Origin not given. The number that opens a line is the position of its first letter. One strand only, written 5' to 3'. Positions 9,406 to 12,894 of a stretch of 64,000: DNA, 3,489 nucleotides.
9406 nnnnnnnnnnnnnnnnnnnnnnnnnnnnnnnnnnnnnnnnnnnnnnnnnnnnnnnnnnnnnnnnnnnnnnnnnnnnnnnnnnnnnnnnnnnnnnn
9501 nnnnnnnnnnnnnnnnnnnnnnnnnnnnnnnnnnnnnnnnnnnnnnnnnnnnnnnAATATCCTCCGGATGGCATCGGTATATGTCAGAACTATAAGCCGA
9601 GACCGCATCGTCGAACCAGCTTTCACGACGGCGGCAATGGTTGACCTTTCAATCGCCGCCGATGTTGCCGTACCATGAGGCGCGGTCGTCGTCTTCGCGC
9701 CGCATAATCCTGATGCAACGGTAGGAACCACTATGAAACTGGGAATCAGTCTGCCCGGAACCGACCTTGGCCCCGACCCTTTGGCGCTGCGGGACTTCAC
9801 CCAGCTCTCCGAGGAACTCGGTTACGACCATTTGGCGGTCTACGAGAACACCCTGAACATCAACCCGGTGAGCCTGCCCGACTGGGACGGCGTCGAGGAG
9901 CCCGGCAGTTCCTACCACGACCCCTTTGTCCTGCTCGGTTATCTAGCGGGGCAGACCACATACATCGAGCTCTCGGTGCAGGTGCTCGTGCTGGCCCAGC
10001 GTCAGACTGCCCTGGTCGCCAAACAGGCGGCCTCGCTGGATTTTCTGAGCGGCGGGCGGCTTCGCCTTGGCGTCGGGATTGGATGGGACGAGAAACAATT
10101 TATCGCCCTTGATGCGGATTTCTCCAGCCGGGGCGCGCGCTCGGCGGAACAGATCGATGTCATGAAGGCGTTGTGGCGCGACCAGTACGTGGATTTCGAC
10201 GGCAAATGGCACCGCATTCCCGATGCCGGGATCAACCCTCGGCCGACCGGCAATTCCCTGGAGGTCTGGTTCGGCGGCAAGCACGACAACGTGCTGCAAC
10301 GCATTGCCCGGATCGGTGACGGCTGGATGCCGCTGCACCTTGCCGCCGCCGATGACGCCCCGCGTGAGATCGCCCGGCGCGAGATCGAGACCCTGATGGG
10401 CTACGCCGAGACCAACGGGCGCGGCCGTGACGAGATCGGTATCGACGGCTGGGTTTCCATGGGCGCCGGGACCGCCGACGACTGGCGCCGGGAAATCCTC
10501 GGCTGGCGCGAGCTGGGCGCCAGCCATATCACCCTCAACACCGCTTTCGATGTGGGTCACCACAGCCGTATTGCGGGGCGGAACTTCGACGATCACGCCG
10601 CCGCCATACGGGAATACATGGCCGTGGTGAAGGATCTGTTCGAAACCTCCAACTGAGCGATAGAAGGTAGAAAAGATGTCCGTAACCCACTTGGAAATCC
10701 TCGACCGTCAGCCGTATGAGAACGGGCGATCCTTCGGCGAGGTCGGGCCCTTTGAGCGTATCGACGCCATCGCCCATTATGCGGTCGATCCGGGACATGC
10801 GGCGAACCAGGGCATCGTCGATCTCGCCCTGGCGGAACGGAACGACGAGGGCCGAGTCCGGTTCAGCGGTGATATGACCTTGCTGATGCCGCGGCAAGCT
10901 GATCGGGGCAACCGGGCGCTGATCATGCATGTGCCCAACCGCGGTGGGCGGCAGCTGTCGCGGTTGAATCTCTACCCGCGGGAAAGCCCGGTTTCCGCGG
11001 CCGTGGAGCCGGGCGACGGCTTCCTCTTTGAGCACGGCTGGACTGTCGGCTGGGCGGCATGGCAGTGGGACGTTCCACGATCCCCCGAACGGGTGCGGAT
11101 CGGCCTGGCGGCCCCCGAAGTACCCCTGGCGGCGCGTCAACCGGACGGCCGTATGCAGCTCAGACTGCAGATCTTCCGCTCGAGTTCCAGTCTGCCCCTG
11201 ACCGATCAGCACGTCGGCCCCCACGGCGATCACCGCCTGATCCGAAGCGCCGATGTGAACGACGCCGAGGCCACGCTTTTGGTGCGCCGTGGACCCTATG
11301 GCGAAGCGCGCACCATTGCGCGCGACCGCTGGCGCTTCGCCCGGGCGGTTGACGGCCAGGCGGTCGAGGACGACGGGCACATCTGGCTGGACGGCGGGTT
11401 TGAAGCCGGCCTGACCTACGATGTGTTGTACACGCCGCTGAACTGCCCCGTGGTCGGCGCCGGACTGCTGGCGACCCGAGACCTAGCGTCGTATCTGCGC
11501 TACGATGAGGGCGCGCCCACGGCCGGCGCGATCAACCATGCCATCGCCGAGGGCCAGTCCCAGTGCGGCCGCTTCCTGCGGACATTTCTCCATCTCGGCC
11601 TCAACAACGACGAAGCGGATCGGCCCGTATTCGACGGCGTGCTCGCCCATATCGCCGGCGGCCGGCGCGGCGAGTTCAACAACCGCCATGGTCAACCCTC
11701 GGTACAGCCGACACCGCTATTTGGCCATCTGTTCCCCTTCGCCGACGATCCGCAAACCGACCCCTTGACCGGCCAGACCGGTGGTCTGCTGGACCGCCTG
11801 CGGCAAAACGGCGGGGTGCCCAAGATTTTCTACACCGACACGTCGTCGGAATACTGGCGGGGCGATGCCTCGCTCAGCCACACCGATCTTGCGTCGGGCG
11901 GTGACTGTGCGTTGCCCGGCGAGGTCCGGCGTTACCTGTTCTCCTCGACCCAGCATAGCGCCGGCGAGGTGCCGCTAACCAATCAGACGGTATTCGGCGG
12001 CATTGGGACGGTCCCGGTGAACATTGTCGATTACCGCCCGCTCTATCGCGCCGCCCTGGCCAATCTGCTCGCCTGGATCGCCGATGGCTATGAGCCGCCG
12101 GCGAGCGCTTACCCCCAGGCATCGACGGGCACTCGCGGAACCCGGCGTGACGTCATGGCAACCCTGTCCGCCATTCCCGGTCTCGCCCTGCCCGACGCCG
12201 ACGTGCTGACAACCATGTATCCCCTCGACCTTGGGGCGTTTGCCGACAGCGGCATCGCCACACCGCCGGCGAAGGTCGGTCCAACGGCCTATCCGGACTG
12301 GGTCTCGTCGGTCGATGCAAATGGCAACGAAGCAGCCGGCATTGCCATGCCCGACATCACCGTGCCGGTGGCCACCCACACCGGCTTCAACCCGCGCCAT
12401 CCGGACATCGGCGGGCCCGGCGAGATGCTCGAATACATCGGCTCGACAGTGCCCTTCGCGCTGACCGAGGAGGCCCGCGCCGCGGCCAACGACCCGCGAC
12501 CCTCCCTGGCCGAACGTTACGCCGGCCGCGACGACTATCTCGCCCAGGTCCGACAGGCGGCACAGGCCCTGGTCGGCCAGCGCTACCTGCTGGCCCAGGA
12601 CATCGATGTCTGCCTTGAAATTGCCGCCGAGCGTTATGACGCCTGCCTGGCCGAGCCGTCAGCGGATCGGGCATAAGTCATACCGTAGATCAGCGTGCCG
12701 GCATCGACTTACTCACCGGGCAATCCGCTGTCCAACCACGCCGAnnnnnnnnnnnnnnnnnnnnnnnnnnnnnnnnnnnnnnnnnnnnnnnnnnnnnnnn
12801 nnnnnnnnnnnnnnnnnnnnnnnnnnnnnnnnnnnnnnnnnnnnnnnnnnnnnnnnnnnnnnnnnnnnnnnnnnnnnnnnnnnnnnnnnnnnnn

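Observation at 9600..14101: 25-nt direct repeats (a duplicated DUF1244 3' end) flank a 4.5-kb three-gene segment next to the Rieske gene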

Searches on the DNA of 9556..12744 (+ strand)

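Call 62: search_dna_similar(query=window:9556-12744:+, collection=plasmids, mode=distant, max_rows=10)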
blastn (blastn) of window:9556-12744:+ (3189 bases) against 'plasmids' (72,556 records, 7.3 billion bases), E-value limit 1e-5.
No match.
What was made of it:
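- Tried and rejected: No plasmid match to 9556-12744 (call 62).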
